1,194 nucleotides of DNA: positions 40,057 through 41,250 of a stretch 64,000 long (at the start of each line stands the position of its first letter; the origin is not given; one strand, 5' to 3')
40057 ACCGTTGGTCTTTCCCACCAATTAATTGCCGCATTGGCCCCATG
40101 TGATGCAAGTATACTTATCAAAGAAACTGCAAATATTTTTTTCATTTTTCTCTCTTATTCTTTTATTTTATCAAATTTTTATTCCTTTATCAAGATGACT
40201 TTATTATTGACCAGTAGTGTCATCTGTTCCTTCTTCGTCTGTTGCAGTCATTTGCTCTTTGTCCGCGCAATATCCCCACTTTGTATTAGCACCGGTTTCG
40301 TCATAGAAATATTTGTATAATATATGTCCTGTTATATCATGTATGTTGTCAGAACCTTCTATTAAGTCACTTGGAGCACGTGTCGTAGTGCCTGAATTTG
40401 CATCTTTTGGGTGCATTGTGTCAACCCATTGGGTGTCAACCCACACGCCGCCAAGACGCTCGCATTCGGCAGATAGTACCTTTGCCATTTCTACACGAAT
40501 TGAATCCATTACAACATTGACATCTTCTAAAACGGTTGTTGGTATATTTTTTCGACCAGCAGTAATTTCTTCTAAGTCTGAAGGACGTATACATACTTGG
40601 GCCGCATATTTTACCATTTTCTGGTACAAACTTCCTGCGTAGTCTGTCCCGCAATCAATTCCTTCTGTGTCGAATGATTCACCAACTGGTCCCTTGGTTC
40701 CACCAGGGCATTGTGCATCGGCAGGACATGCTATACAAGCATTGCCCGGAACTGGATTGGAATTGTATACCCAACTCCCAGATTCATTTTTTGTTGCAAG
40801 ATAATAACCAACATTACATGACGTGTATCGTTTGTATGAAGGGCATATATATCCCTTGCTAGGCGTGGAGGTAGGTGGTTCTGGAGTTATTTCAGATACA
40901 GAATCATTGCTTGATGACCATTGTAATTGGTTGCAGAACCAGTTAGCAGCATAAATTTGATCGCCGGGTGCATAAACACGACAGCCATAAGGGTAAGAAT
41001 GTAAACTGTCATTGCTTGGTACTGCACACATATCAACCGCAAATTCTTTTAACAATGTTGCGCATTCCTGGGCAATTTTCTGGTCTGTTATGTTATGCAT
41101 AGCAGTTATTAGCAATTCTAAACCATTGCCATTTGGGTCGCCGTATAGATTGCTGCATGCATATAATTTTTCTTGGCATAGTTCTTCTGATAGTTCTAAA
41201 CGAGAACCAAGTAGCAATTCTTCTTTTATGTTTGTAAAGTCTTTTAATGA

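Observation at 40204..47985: Three more large paralogs clustered around a displaced infA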

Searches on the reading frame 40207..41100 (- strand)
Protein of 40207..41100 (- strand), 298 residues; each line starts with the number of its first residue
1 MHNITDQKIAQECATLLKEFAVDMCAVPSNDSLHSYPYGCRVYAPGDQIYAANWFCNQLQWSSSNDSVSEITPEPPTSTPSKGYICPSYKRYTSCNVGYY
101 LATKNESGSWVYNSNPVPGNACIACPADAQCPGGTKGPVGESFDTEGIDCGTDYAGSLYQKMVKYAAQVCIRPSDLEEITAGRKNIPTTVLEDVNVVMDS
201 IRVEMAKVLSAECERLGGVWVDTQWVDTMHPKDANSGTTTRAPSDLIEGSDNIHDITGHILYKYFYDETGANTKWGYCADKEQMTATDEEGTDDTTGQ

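Call 75: search_solved_structures(query=window:40207-41100:-, max_evalue=10)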
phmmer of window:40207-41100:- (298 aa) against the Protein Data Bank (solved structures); distinct sequences matched with E-value up to 10: 2.
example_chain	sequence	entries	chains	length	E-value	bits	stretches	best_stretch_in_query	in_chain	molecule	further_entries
1tme_1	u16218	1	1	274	0.96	11.9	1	65-140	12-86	THEILER'S MURINE ENCEPHALOMYELITIS VIRUS (SUBUNIT VP1)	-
2eky_A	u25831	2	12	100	0.97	11.9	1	160-209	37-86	UPF0045 protein MJ1052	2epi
